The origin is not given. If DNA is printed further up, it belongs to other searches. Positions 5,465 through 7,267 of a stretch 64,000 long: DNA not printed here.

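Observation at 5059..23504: T6SS structural operon without membrane-complex, TssK or TssA genes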

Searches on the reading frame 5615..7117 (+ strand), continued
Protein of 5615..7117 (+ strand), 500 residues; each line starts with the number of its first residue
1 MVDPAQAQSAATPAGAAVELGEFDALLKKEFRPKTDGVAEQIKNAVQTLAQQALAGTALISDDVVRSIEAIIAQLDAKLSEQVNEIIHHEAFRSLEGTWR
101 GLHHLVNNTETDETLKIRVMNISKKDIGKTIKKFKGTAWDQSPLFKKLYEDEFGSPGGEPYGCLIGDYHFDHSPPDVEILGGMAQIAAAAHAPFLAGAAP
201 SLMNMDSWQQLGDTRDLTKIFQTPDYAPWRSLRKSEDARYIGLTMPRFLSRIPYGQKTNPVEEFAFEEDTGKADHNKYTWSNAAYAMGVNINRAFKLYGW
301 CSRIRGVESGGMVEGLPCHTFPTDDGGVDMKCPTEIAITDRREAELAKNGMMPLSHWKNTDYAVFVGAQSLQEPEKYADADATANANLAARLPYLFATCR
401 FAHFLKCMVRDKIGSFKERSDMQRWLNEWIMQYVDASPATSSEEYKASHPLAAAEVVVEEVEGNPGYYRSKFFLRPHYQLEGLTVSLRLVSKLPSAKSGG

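Call 12: get_annotated_region(hit=H2, flank=20000)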
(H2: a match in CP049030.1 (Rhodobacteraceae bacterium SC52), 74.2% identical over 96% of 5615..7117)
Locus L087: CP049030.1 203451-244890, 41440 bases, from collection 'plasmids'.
description: Rhodobacteraceae bacterium SC52 plasmid pSC52_2, complete sequence
organism: Rhodobacteraceae bacterium SC52 (NCBI taxid 2745590)
taxonomy: Bacteria; Pseudomonadota; Alphaproteobacteria; Rhodobacterales; Paracoccaceae; ; Rhodobacteraceae bacterium SC52
host: -; source: Apostichopus japonicus,pure culture,Intestine content; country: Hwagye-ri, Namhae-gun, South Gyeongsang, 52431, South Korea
typing (MOB-suite, as given by PLSDB): mobilizable; relaxase MOBP,MOBP
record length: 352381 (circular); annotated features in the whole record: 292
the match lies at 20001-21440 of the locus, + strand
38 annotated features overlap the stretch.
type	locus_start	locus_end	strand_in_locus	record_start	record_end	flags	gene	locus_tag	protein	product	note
CDS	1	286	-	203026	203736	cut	-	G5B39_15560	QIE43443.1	hypothetical protein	-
CDS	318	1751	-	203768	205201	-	-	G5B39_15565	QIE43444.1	hypothetical protein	-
CDS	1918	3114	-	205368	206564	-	-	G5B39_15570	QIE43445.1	LL-diaminopimelate aminotransferase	-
CDS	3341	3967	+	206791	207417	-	-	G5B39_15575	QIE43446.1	TetR family transcriptional regulator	-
CDS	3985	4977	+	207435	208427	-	-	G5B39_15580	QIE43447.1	oxidoreductase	-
CDS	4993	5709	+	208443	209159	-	-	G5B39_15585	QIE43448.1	dimethlysulfonioproprionate lyase DddL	-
CDS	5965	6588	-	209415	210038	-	-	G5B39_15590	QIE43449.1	exopolysaccharide biosynthesis polyprenyl glycosylphosphotransferase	-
CDS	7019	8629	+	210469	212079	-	-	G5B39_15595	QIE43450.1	phospholipase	-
CDS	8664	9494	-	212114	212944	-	-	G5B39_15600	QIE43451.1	glycoside hydrolase family 25 protein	-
CDS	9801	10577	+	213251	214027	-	-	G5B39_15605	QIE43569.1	transglutaminase family protein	-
CDS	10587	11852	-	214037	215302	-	arsJ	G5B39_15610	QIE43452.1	organoarsenical effux MFS transporter ArsJ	-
CDS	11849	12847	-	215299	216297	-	-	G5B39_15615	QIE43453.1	ArsJ-associated glyceraldehyde-3-phosphate dehydrogenase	-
CDS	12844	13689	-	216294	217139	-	-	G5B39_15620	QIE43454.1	helix-turn-helix domain-containing protein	-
CDS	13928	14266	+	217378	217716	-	-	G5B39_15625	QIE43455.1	hypothetical protein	-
CDS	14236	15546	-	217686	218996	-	-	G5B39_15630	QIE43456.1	amino acid permease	-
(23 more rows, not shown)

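Call 17: find_homologous_proteins(query=L007:8226-9314:+, max_evalue=1e-10)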
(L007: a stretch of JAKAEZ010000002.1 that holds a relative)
Query L007:8226-9314:+ (362 aa): 1339 proteins with E <= 1e-10 among 8000 candidates; the best 120 are listed.
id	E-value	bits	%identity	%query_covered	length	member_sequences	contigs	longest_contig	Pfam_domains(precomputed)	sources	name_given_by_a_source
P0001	5.1e-225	764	97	100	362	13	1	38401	PF06812.18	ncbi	ncbi:MAG: type VI secretion system protein TssA [Phycisphaerae bacterium]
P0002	6.4e-208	708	90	100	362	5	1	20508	PF06812.18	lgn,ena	-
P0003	2.0e-196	670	85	100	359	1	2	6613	PF06812.18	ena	-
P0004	1.0e-193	661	85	100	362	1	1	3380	PF06812.18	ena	-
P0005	4.2e-192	656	83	100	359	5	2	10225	PF06812.18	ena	-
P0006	7.1e-188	642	81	100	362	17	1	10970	PF06812.18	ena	-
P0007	2.3e-185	634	78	100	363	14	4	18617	PF06812.18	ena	-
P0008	8.5e-180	615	79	100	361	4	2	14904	PF06812.18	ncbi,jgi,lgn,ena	jgi:type VI secretion system protein ImpA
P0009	4.0e-149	515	64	100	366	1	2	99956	PF06812.18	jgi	jgi:type VI secretion system protein ImpA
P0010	1.4e-148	513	67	100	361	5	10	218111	PF06812.18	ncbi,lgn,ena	-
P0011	1.8e-114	401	53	99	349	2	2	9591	PF06812.18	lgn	-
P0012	3.5e-112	393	52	99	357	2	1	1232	PF06812.18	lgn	-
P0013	1.7e-111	391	51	99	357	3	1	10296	PF06812.18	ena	-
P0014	2.0e-111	391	50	99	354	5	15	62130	PF06812.18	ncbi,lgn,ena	-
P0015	2.4e-111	390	49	99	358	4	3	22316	PF06812.18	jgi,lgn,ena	-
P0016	9.1e-108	379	50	99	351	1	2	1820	PF06812.18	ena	-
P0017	1.3e-107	378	50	100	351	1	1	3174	PF06812.18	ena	-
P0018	4.7e-107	376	50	100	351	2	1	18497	PF06812.18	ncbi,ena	-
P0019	1.4e-105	371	50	100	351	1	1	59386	PF06812.18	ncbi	ncbi:MAG: type VI secretion system protein TssA [Phycisphaerae bacterium]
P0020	1.9e-85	305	43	99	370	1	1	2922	PF06812.18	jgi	jgi:type VI secretion system protein ImpA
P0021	3.1e-85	305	44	99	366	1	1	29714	PF06812.18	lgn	-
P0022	5.1e-82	294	42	99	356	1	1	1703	PF06812.18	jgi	jgi:type VI secretion system protein ImpA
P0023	6.7e-82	294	41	99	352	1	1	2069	PF06812.18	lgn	-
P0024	1.3e-81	293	42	98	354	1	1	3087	PF06812.18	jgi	jgi:type VI secretion system protein ImpA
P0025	2.7e-80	288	42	99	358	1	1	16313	PF06812.18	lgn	-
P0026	9.0e-79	283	42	100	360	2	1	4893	PF06812.18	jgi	-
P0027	5.8e-78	281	42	98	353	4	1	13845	PF06812.18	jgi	-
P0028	2.0e-77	279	42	98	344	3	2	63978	PF06812.18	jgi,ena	-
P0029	4.8e-77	278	41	98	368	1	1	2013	PF06812.18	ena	-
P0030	1.1e-76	276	39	98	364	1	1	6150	PF06812.18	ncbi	-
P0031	1.1e-76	276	41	99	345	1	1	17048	PF06812.18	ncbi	ncbi:MAG: type VI secretion system protein TssA [Phycisphaerales bacterium]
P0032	2.3e-76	275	41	100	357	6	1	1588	PF06812.18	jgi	-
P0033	4.0e-76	275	39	99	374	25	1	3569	PF06812.18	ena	-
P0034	2.4e-75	272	42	99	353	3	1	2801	PF06812.18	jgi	-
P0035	4.5e-75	271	41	98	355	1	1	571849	PF06812.18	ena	-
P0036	5.3e-75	271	38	99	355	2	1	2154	PF06812.18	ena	-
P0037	6.3e-75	271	40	99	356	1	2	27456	PF06812.18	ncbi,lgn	-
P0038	7.0e-75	270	39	99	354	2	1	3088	PF06812.18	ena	-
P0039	1.3e-74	270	41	99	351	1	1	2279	PF06812.18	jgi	jgi:type VI secretion system protein ImpA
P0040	1.3e-74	270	41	98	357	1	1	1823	PF06812.18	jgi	jgi:type VI secretion system protein ImpA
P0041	1.8e-74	269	42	99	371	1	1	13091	PF06812.18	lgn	-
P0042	4.3e-74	268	39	98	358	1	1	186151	PF06812.18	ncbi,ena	-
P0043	1.1e-73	267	40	98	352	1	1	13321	PF06812.18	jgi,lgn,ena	-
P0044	1.2e-73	266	42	98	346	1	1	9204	PF06812.18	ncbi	-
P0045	1.2e-73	266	43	99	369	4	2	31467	PF06812.18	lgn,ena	-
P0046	1.5e-73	266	40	100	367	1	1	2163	PF06812.18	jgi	jgi:type VI secretion system protein ImpA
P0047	1.5e-73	266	38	99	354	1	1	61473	PF06812.18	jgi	jgi:type VI secretion system protein ImpA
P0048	2.4e-73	265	42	99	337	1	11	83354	PF06812.18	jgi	jgi:type VI secretion system protein ImpA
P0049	2.9e-73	265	40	98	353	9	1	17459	PF06812.18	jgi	jgi:type VI secretion system protein ImpA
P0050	3.1e-73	265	39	99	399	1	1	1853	PF06812.18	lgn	-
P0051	3.7e-73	265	41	99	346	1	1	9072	PF06812.18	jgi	jgi:type VI secretion system protein ImpA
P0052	4.1e-73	265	40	97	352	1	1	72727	PF06812.18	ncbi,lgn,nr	ncbi:MAG: type VI secretion system protein TssA [Kiritimatiellae bacterium]|nr:type VI secretion sys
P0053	4.2e-73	265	37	99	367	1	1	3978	PF06812.18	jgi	jgi:type VI secretion system protein ImpA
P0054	5.5e-73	264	39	98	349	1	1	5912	PF06812.18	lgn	-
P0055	7.0e-73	264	39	99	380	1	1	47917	PF06812.18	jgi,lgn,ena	-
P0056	9.5e-73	263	39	99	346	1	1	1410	PF06812.18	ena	-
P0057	1.2e-72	263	41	98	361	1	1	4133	PF06812.18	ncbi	ncbi:MAG: type VI secretion system protein TssA [Planctomycetota bacterium]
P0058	1.7e-72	263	38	99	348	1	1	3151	PF06812.18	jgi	jgi:type VI secretion system protein ImpA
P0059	3.5e-72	262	40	99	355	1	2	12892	PF06812.18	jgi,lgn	jgi:type VI secretion system protein ImpA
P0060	3.6e-72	262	39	99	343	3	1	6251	PF06812.18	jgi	jgi:type VI secretion system protein ImpA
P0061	6.5e-72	261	39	99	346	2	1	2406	PF06812.18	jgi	-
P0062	1.1e-71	260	41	98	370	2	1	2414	PF06812.18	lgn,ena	-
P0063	1.5e-71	260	39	97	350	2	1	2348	PF06812.18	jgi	-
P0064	1.6e-71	259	40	96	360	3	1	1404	PF06812.18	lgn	-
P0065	1.8e-71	259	40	100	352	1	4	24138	PF06812.18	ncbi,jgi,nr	ncbi:MAG: type VI secretion system protein TssA [Planctomycetes bacterium]|nr:type VI secretion syst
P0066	4.0e-71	258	40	99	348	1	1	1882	PF06812.18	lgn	-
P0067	4.8e-71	258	38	100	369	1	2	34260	PF06812.18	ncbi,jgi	ncbi:MAG: type VI secretion system protein TssA [Planctomycetota bacterium]|jgi:type VI secretion sy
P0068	4.8e-71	258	39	98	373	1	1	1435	PF06812.18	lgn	-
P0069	5.3e-71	258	40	99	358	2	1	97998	PF06812.18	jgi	-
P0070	6.0e-71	258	41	99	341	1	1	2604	PF06812.18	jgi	jgi:type VI secretion system protein ImpA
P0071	6.4e-71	257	41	100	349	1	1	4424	PF06812.18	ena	-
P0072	6.8e-71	257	38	99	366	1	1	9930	PF06812.18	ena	-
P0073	7.0e-71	257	41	98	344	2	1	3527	PF06812.18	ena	-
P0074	7.0e-71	257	41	99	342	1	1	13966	PF06812.18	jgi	jgi:type VI secretion system protein ImpA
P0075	8.0e-71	257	39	99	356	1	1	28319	PF06812.18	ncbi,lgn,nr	ncbi:MAG: type VI secretion system protein TssA [Sedimentisphaerales bacterium]|nr:type VI secretion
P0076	1.2e-70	257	38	99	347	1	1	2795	PF06812.18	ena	-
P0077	1.3e-70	256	40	98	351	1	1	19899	PF06812.18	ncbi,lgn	ncbi:MAG: type VI secretion system protein TssA [Phycisphaerales bacterium]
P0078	1.9e-70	256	39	99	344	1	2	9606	PF06812.18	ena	-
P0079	1.9e-70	256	39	100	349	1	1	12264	PF06812.18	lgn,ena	-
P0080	2.0e-70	256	40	98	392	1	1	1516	PF06812.18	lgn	-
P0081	2.2e-70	256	37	99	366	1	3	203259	PF06812.18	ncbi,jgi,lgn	ncbi:MAG TPA: type VI secretion system protein TssA [Chthoniobacter sp.]|jgi:type VI secretion syste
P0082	2.4e-70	256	37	99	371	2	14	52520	PF06812.18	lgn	-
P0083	2.4e-70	256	39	98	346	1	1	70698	PF06812.18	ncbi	-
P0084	2.5e-70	256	40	99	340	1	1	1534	PF06812.18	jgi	jgi:type VI secretion system protein ImpA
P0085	2.5e-70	255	39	99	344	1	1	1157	PF06812.18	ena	-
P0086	2.8e-70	255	41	98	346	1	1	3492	PF06812.18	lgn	-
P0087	4.8e-70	255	41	99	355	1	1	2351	PF06812.18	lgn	-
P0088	6.1e-70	254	39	99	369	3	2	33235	PF06812.18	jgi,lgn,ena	-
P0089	7.9e-70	254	40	99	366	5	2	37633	PF06812.18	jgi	jgi:type VI secretion system protein ImpA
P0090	9.1e-70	254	39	99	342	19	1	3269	PF06812.18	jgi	-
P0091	1.0e-69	254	39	98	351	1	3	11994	PF06812.18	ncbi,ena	-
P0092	1.1e-69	253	38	99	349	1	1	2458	PF06812.18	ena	-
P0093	1.2e-69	253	39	97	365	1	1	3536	PF06812.18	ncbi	-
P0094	1.2e-69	253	40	99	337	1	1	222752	PF06812.18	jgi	jgi:type VI secretion system protein ImpA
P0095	1.2e-69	253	42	99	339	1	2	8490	PF06812.18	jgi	jgi:type VI secretion system protein ImpA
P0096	1.2e-69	253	39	99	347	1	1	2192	PF06812.18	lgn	-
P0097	1.3e-69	253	39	98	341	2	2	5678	PF06812.18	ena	-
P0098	1.4e-69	253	39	99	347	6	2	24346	PF06812.18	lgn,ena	-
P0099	1.7e-69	253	37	97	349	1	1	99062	PF06812.18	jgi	jgi:type VI secretion system protein ImpA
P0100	1.7e-69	253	38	99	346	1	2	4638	PF06812.18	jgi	jgi:type VI secretion system protein ImpA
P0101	1.7e-69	253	38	99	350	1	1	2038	PF06812.18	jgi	jgi:type VI secretion system protein ImpA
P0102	2.9e-69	252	37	99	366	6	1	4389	PF06812.18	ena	-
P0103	2.9e-69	252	40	98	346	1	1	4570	PF06812.18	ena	-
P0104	2.9e-69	252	39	98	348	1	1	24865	PF06812.18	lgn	-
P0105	2.9e-69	252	39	99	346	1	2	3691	PF06812.18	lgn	-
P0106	3.3e-69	252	38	99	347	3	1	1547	PF06812.18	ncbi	ncbi:MAG: type VI secretion system protein TssA [Chthoniobacteraceae bacterium]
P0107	3.3e-69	252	40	99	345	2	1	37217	PF06812.18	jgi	-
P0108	3.4e-69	252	38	98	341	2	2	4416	PF06812.18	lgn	-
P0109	3.5e-69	252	41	99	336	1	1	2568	PF06812.18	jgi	jgi:type VI secretion system protein ImpA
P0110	3.6e-69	252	39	97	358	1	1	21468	PF06812.18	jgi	-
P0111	4.4e-69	251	40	99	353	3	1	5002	PF06812.18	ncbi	-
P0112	5.3e-69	251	37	98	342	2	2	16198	PF06812.18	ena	-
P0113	7.8e-69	251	39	99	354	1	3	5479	PF06812.18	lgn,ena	-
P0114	1.1e-68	250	38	97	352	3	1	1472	PF06812.18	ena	-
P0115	1.2e-68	250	38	99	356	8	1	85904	PF06812.18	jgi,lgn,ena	-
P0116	1.6e-68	250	38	98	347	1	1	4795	PF06812.18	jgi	jgi:type VI secretion system protein ImpA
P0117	1.8e-68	249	37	98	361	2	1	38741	PF06812.18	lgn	-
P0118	1.8e-68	249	38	98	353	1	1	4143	PF06812.18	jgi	jgi:type VI secretion system protein ImpA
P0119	1.9e-68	249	38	99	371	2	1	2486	PF06812.18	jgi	jgi:type VI secretion system protein ImpA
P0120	2.0e-68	249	38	98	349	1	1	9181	PF06812.18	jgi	jgi:type VI secretion system protein ImpA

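Call 18: find_encoding_contigs(protein=P0010, flank=10000, max_places=6)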
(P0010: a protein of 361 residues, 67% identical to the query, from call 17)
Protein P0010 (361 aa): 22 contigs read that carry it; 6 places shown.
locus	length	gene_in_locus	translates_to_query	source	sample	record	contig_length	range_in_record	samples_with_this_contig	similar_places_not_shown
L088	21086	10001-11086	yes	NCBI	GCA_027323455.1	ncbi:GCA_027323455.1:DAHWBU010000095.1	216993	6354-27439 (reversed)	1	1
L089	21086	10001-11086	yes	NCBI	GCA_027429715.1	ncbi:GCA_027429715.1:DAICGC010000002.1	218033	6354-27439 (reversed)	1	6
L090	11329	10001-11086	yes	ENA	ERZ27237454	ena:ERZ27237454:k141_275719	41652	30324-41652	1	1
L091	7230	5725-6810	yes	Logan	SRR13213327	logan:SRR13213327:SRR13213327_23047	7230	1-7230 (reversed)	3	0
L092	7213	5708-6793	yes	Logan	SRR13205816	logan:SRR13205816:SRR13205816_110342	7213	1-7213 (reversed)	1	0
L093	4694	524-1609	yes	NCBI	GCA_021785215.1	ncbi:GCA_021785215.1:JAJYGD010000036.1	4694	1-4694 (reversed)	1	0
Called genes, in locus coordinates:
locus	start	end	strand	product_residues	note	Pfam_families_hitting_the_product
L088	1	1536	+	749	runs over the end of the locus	PF03865:ShlB (faint)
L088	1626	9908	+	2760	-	-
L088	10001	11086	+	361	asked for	PF06812:ImpA_N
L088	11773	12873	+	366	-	PF07992:Pyr_redox_2, PF00070:Pyr_redox (weak)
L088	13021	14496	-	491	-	-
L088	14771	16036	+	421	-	PF06379:RhaT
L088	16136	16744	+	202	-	PF03190:Thioredox_DsbH, PF13899:Thioredoxin_7, PF00085:Thioredoxin (weak), PF13098:Thioredoxin_2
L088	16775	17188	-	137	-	PF01741:MscL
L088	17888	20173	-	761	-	-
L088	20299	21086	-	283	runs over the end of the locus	PF03279:Lip_A_acyltrans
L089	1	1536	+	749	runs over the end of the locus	PF03865:ShlB (faint)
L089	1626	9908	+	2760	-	-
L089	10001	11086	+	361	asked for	PF06812:ImpA_N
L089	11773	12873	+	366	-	PF07992:Pyr_redox_2, PF00070:Pyr_redox (weak)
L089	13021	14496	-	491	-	-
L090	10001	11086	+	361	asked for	PF06812:ImpA_N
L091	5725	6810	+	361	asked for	PF06812:ImpA_N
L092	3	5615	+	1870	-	?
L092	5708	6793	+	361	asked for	PF06812:ImpA_N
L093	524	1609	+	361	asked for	PF06812:ImpA_N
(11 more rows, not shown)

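Call 20: find_encoding_contigs(protein=P0121, flank=10000, max_places=10)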
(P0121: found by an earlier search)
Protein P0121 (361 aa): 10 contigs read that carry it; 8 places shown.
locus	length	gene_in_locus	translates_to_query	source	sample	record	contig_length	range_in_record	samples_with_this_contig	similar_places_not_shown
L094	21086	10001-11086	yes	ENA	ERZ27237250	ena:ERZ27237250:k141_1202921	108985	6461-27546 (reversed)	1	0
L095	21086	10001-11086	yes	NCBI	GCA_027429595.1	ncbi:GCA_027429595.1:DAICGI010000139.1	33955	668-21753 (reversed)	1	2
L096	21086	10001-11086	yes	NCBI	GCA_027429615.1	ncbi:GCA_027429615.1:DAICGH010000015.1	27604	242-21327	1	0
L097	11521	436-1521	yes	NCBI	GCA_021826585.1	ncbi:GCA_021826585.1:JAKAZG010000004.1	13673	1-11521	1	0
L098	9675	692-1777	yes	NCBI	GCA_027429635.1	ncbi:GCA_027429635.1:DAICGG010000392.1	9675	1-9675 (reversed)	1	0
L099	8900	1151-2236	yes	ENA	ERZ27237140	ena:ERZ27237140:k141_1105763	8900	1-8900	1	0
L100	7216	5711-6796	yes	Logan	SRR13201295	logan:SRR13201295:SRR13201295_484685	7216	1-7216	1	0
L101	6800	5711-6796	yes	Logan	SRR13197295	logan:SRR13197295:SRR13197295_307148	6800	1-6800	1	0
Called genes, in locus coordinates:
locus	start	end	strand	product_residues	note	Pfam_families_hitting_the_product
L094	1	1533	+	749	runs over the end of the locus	PF03865:ShlB (faint)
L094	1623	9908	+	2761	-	-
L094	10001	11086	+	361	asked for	PF06812:ImpA_N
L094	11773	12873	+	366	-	PF07992:Pyr_redox_2, PF00070:Pyr_redox (weak)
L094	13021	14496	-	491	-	-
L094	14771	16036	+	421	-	PF06379:RhaT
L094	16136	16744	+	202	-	PF03190:Thioredox_DsbH, PF00085:Thioredoxin (weak), PF13899:Thioredoxin_7, PF13098:Thioredoxin_2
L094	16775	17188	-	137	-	PF01741:MscL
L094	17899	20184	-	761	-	-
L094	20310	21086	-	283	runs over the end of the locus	PF03279:Lip_A_acyltrans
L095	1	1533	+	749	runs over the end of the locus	PF03865:ShlB (faint)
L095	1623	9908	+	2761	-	-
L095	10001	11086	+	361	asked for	PF06812:ImpA_N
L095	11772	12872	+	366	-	PF07992:Pyr_redox_2, PF00070:Pyr_redox (weak)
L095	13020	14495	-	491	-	-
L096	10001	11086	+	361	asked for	PF06812:ImpA_N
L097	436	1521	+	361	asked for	PF06812:ImpA_N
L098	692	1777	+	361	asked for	PF06812:ImpA_N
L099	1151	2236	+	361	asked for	PF06812:ImpA_N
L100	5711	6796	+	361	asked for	PF06812:ImpA_N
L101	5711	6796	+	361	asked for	PF06812:ImpA_N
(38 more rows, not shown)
